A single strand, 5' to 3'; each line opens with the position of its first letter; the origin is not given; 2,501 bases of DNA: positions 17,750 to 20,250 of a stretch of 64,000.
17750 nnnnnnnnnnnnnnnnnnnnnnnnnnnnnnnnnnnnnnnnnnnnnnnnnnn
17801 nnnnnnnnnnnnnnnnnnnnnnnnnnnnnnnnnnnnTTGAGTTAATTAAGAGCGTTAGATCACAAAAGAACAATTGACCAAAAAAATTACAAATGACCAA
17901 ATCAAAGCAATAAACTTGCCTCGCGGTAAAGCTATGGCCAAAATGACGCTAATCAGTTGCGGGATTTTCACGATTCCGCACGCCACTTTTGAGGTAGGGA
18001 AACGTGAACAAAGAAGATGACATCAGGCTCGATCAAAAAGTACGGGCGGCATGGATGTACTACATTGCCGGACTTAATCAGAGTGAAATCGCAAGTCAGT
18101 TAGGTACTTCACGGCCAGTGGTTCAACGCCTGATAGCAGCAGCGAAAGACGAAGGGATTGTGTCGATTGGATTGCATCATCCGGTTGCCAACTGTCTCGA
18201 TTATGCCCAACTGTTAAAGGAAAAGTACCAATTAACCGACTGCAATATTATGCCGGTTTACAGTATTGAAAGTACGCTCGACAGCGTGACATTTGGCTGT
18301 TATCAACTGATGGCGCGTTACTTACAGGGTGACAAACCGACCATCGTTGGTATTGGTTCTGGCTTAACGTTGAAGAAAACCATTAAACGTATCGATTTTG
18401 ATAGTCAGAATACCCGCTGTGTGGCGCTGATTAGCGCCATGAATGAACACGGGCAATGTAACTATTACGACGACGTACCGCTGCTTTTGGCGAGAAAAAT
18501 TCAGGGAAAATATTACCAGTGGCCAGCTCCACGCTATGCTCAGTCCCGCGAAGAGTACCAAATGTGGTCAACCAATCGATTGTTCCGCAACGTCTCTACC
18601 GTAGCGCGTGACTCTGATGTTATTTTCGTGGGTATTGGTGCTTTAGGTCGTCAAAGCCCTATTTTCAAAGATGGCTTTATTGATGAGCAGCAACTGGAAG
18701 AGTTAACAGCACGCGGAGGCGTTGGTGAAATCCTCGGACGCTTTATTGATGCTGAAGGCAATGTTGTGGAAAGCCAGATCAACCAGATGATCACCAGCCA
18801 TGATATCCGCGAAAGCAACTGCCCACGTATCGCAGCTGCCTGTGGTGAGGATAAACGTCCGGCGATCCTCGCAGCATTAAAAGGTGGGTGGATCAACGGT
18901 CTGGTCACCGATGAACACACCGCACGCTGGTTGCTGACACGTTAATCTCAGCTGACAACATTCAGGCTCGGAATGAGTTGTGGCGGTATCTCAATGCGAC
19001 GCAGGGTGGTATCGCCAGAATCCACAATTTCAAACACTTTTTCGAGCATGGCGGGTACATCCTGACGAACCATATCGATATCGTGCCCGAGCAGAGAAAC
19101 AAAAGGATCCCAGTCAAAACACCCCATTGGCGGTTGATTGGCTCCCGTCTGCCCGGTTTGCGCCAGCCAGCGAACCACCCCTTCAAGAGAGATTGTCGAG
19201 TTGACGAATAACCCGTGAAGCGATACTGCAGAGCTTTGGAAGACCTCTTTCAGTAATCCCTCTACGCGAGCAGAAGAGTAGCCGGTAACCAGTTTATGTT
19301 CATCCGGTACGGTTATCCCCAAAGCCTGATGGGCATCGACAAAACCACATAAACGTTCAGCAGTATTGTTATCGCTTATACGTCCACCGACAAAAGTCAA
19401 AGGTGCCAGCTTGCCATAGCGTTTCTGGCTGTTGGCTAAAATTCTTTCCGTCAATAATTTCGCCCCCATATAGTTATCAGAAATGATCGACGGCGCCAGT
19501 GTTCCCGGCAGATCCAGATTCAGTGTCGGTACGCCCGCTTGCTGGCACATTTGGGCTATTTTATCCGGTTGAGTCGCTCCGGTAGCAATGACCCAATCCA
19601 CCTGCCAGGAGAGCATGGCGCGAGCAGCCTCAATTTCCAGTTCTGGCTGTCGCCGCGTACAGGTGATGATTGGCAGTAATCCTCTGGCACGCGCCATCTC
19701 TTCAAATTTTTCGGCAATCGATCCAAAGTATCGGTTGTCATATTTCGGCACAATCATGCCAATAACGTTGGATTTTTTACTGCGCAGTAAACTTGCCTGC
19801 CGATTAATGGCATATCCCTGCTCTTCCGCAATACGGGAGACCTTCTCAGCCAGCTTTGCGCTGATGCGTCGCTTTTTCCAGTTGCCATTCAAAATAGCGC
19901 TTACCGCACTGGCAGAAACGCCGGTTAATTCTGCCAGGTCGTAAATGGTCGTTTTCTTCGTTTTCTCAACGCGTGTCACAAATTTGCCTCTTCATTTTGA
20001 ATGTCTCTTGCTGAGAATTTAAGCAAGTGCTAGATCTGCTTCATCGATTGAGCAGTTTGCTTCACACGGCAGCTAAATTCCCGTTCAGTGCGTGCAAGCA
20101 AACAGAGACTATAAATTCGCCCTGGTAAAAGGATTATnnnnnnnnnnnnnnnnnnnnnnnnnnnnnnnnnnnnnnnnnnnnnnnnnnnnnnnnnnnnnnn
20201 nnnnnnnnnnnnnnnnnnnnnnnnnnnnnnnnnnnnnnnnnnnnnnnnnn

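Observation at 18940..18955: Convergent regulator genes separated by only 2 bp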

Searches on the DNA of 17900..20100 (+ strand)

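Call 5: search_dna_similar(query=window:17900-20100:+, collection=ecoli_genomes, mode=near, max_rows=15)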
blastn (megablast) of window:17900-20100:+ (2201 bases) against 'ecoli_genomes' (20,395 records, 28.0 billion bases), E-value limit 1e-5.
Records with a match: 330; places in all: 330; records where one place covers at least 80% of the query: 315.
Genomes with a match: 330 of 5426; with a place that covers at least 80% of the query: 315. Places per genome that has any: lowest 1, median 1, highest 1. On chromosomes: 330 places; on plasmids: 0.
Best place of each record, by identity: >=99% 303; 80-90% 27.
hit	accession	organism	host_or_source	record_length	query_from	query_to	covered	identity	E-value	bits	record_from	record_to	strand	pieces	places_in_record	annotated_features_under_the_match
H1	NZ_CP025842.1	Escherichia coli strain 720632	Homo sapiens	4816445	1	2201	100%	100.0%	0e+0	4060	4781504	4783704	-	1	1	LacI family DNA-binding transcriptional regulator | sugar-binding transcriptional regulator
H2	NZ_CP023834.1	Escherichia coli strain 4/2-1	Homo sapiens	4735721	1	2201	100%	100.0%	0e+0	4060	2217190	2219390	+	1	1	LacI family DNA-binding transcriptional regulator | sugar-binding transcriptional regulator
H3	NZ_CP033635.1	Escherichia coli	chicken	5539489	1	2201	100%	100.0%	0e+0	4060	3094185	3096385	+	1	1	LacI family DNA-binding transcriptional regulator | sugar-binding transcriptional regulator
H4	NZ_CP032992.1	Escherichia coli strain W5-6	Jin River water W5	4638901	1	2201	100%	100.0%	0e+0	4060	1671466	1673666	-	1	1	LacI family DNA-binding transcriptional regulator | sugar-binding transcriptional regulator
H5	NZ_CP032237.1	Escherichia coli strain ECCWS199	chicken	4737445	1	2201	100%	100.0%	0e+0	4060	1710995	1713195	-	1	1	LacI family DNA-binding transcriptional regulator | sugar-binding transcriptional regulator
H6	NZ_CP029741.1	Escherichia coli strain AR_0085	missing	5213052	1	2201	100%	100.0%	0e+0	4060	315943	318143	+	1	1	LacI family DNA-binding transcriptional regulator | sugar-binding transcriptional regulator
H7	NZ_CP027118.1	Escherichia coli strain 26561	bovine mastitis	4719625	1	2201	100%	100.0%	0e+0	4060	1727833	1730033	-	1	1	LacI family DNA-binding transcriptional regulator | sugar-binding transcriptional regulator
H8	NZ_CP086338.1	Escherichia coli strain EJN001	Homo sapiens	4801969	1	2201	100%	100.0%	0e+0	4060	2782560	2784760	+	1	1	substrate-binding domain-containing protein | sugar-binding transcriptional regulator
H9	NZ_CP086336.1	Escherichia coli strain EBJ001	Homo sapiens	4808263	1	2201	100%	100.0%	0e+0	4060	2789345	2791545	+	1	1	substrate-binding domain-containing protein | sugar-binding transcriptional regulator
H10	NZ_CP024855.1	Escherichia coli strain AR_0011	missing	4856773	1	2201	100%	100.0%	0e+0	4060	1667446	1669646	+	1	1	LacI family DNA-binding transcriptional regulator | sugar-binding transcriptional regulator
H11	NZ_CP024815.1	Escherichia coli strain CREC-629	Homo sapiens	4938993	1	2201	100%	100.0%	0e+0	4060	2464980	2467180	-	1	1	LacI family DNA-binding transcriptional regulator | sugar-binding transcriptional regulator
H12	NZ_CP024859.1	Escherichia coli strain AR_0014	missing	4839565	1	2201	100%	100.0%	0e+0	4060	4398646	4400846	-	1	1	LacI family DNA-binding transcriptional regulator | sugar-binding transcriptional regulator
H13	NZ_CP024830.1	Escherichia coli strain CREC-532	Homo sapiens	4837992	1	2201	100%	100.0%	0e+0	4060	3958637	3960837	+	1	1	LacI family DNA-binding transcriptional regulator | sugar-binding transcriptional regulator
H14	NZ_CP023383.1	Escherichia coli strain 1223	canine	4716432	1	2201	100%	100.0%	0e+0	4060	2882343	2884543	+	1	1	LacI family DNA-binding transcriptional regulator | sugar-binding transcriptional regulator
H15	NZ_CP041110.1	Escherichia coli strain ECCTRSRTH03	Swine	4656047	1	2201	100%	100.0%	0e+0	4060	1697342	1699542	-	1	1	LacI family DNA-binding transcriptional regulator | sugar-binding transcriptional regulator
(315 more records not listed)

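Call 6: get_annotated_region(hit=H2, flank=7000)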
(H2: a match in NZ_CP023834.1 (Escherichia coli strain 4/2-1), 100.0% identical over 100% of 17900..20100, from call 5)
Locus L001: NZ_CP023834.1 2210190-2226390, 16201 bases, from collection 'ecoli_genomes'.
description: Escherichia coli strain 4/2-1 chromosome, complete genome
organism: Escherichia coli strain 4/2-1 (NCBI taxid 562)
replicon: chromosome; assembly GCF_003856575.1
host: Homo sapiens; source: feces; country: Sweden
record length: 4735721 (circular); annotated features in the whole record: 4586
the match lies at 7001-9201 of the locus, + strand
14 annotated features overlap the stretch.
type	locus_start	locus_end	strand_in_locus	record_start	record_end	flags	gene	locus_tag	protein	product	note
CDS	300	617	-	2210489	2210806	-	yegR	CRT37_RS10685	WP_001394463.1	protein YegR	-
CDS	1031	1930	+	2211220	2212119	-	yegS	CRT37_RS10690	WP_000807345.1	lipid kinase YegS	-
CDS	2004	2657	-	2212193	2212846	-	-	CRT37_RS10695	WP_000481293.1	HAD family hydrolase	-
CDS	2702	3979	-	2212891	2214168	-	-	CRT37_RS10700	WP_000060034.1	RbtT/DalT/CsbX family MFS transporter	-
CDS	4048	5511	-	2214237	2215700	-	xylB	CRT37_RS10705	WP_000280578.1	xylulokinase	-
CDS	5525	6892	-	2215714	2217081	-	dalD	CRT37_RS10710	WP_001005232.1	D-arabinitol 4-dehydrogenase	-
CDS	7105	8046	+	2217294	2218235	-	-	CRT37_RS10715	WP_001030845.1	sugar-binding transcriptional regulator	-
CDS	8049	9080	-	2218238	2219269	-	-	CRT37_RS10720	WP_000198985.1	LacI family DNA-binding transcriptional regulator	-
CDS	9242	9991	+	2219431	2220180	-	-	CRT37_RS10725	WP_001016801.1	SDR family oxidoreductase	-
CDS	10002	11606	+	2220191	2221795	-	-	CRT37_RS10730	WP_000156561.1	FGGY family pentulose kinase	-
CDS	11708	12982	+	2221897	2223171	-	-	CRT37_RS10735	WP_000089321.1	RbtT/DalT/CsbX family MFS transporter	-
CDS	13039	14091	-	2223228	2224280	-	fbaB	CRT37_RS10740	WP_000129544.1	class I fructose-bisphosphate aldolase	-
CDS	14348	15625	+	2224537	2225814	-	yegT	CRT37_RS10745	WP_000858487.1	nucleoside permease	-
CDS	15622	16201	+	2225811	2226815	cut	yegU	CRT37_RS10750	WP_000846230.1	ADP-ribosylglycohydrolase family protein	-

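Call 7: search_dna_similar(query=window:17900-20100:+, collection=ecoli_genomes, mode=near, max_rows=30, rows=spread)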
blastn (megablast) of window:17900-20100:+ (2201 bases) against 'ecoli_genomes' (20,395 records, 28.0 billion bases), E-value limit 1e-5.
Records with a match: 330; places in all: 330; records where one place covers at least 80% of the query: 315.
Genomes with a match: 330 of 5426; with a place that covers at least 80% of the query: 315. Places per genome that has any: lowest 1, median 1, highest 1. On chromosomes: 330 places; on plasmids: 0.
Best place of each record, by identity: >=99% 303; 80-90% 27.
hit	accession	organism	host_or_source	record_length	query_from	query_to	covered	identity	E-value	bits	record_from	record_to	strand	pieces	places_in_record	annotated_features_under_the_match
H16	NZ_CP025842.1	Escherichia coli strain 720632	Homo sapiens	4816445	1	2201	100%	100.0%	0e+0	4060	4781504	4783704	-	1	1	LacI family DNA-binding transcriptional regulator | sugar-binding transcriptional regulator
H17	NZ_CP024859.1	Escherichia coli strain AR_0014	missing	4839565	1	2201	100%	100.0%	0e+0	4060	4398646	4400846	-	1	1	LacI family DNA-binding transcriptional regulator | sugar-binding transcriptional regulator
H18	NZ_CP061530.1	Escherichia coli strain WEM25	Beach water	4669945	1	2201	100%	100.0%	0e+0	4060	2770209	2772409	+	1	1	LacI family DNA-binding transcriptional regulator | sugar-binding transcriptional regulator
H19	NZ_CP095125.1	Escherichia coli strain Iso00270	Homo sapiens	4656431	1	2201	100%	100.0%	0e+0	4060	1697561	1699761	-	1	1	LacI family DNA-binding transcriptional regulator | sugar-binding transcriptional regulator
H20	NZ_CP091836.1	Escherichia coli strain SWYHX138.33gt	Equus ferus caballus (Thoroughbred)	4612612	1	2201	100%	100.0%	0e+0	4060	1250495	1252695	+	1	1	substrate-binding domain-containing protein | sugar-binding transcriptional regulator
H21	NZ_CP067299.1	Escherichia coli strain ABW_A33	waste water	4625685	1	2201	100%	100.0%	0e+0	4060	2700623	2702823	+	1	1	LacI family DNA-binding transcriptional regulator | sugar-binding transcriptional regulator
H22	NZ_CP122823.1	Escherichia coli strain ETEC1732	Sus scrofa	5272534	1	2201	100%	100.0%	0e+0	4060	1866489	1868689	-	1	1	LacI family DNA-binding transcriptional regulator | sugar-binding transcriptional regulator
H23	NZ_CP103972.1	Escherichia coli strain DLI.5a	marine sediment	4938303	1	2201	100%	100.0%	0e+0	4060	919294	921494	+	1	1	LacI family DNA-binding transcriptional regulator | sugar-binding transcriptional regulator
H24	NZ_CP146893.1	Escherichia coli strain C21-2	cat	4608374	1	2201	100%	100.0%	0e+0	4060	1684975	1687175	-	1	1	LacI family DNA-binding transcriptional regulator | sugar-binding transcriptional regulator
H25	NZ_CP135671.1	Escherichia coli strain TUM9803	missing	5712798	1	2201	100%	100.0%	0e+0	4060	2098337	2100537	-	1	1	LacI family DNA-binding transcriptional regulator | sugar-binding transcriptional regulator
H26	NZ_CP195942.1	Escherichia coli strain C1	Raw wastewater influent sample from the ...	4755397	1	2201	100%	100.0%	0e+0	4060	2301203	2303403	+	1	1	LacI family DNA-binding transcriptional regulator | sugar-binding transcriptional regulator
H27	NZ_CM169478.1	Escherichia coli strain EC23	Homo sapiens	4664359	1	2201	100%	100.0%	0e+0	4060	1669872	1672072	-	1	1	LacI family DNA-binding transcriptional regulator | sugar-binding transcriptional regulator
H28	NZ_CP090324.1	Escherichia coli strain ECO13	Homo sapiens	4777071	1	2201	100%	100.0%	0e+0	4060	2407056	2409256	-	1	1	LacI family DNA-binding transcriptional regulator | sugar-binding transcriptional regulator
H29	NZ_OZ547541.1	Escherichia coli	Homo sapiens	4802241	1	2201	100%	100.0%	0e+0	4060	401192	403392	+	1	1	LacI family DNA-binding transcriptional regulator | sugar-binding transcriptional regulator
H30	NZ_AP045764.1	Escherichia coli strain 23CRST007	Homo sapiens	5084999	1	2201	100%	100.0%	0e+0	4060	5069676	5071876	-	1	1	LacI family DNA-binding transcriptional regulator | sugar-binding transcriptional regulator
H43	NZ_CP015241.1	Escherichia coli strain 2013C-4465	Homo sapiens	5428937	13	2201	99%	83.8%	0e+0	2073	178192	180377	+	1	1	substrate-binding domain-containing protein | sugar-binding transcriptional regulator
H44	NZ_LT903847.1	Escherichia coli O127:H6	Homo sapiens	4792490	13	1594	72%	82.9%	0e+0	1417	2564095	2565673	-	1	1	sugar-binding transcriptional regulator | LacI family transcriptional regulator | SDR family oxidoreductase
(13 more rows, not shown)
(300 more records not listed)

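Call 8: get_annotated_region(hit=H43, flank=7000)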
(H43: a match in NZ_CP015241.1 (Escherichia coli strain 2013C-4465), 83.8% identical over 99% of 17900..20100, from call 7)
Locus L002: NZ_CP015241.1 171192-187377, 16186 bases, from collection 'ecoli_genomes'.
description: Escherichia coli strain 2013C-4465 chromosome, complete genome
organism: Escherichia coli strain 2013C-4465 (NCBI taxid 562)
replicon: chromosome; assembly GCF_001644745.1
host: Homo sapiens; source: stool; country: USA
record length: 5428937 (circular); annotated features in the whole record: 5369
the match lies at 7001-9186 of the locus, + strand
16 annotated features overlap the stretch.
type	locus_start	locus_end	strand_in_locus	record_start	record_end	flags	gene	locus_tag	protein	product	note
CDS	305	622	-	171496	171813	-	-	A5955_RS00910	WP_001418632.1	hypothetical protein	-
CDS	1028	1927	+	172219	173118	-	yegS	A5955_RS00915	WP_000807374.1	lipid kinase YegS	-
CDS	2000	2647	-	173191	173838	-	-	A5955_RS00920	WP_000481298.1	HAD family hydrolase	-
CDS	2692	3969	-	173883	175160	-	-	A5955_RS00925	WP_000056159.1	RbtT/DalT/CsbX family MFS transporter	-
CDS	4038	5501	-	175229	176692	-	xylB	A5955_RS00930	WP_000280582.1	xylulokinase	-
CDS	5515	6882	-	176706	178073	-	dalD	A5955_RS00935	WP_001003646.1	D-arabinitol 4-dehydrogenase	-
CDS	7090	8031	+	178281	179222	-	-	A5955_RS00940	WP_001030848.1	sugar-binding transcriptional regulator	-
CDS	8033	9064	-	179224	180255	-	-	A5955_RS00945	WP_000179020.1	substrate-binding domain-containing protein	-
CDS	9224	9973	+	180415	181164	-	-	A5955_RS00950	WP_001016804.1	SDR family oxidoreductase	-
CDS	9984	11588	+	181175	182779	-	-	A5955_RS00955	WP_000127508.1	FGGY family pentulose kinase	-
CDS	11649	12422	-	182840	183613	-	-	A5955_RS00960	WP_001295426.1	DeoR/GlpR family DNA-binding transcription regulator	-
CDS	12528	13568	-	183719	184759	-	gatD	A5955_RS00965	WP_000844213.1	galactitol-1-phosphate 5-dehydrogenase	-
CDS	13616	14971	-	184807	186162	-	-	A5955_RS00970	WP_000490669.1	PTS galactitol transporter subunit IIC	-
CDS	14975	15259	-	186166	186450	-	gatB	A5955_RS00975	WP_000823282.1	PTS galactitol transporter subunit IIB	-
CDS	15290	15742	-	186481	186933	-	gatA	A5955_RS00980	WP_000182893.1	PTS galactitol transporter subunit IIA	-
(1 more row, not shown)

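Call 9: get_annotated_region(hit=H44, flank=7000)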
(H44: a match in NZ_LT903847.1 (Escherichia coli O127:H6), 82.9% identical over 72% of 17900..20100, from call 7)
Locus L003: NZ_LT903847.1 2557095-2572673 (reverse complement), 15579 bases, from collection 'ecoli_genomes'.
description: Escherichia coli O127:H6 isolate EPEC1 chromosome 1, complete sequence
organism: Escherichia coli O127:H6 (NCBI taxid 168807)
replicon: chromosome; assembly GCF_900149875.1
host: Homo sapiens; source: Artificial construct derived from EPEC E2348/69 variety 2; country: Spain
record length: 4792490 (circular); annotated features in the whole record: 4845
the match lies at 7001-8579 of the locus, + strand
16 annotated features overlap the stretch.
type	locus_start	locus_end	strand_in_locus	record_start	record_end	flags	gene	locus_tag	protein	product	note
CDS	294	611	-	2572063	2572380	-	yegR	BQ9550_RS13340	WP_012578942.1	protein YegR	-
CDS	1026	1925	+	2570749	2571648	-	yegS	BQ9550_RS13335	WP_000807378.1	lipid kinase YegS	-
CDS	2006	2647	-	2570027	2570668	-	-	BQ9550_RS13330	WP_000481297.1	HAD family hydrolase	-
CDS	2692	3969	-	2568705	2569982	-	-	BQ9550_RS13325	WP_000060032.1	RbtT/DalT/CsbX family MFS transporter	-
CDS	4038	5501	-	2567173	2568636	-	xylB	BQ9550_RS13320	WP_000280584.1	xylulokinase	-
CDS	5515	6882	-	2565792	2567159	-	dalD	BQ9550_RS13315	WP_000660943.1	D-arabinitol 4-dehydrogenase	-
CDS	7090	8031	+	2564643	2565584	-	-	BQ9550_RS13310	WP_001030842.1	sugar-binding transcriptional regulator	-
CDS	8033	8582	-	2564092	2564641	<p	-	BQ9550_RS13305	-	LacI family transcriptional regulator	frameshifted; incomplete; partial in the middle of a contig; missing N-terminus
CDS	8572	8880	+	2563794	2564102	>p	-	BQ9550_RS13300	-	SDR family oxidoreductase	incomplete; partial in the middle of a contig; missing N-terminus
CDS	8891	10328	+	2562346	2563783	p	-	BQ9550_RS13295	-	FGGY-family carbohydrate kinase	frameshifted; internal stop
CDS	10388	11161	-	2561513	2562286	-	-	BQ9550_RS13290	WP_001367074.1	DeoR/GlpR family DNA-binding transcription regulator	-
CDS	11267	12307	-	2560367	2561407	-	gatD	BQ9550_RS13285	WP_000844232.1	galactitol-1-phosphate 5-dehydrogenase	-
CDS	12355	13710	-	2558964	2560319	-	-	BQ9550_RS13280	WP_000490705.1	PTS galactitol transporter subunit IIC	-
CDS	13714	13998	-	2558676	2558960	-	gatB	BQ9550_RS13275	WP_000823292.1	PTS galactitol transporter subunit IIB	-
CDS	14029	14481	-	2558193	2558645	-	gatA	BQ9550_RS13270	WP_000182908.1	PTS galactitol transporter subunit IIA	-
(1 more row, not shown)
